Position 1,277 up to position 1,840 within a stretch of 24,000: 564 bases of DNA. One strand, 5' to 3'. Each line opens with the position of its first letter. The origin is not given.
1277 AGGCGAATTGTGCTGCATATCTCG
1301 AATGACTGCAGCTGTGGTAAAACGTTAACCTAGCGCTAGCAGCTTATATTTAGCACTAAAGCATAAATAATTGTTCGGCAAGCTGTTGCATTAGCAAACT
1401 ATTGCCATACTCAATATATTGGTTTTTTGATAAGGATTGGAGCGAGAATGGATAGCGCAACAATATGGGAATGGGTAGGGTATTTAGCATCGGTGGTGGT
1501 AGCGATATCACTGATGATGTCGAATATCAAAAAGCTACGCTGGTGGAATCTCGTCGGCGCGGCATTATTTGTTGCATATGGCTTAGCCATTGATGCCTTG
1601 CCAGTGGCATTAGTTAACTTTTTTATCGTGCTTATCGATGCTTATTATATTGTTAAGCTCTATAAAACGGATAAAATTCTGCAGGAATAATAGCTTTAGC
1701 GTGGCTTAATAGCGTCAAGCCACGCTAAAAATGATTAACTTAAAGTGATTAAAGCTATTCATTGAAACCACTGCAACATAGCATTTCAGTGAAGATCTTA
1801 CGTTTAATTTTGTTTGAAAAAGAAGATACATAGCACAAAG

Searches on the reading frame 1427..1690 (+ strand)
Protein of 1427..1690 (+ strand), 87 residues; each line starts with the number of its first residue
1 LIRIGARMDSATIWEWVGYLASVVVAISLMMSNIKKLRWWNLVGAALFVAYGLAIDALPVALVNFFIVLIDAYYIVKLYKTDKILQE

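Call 46: search_protein_families(library=pfam, proteins=[window:1427-1690:+], max_evalue=0.001)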
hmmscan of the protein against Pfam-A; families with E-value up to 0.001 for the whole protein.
window:1427-1690:+ (87 aa): 1 family
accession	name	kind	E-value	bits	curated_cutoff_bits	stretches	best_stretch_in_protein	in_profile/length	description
PF10688.14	Imp-YgjV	-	3.4e-05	24.1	23.5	1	12-81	89-158/159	Bacterial inner membrane protein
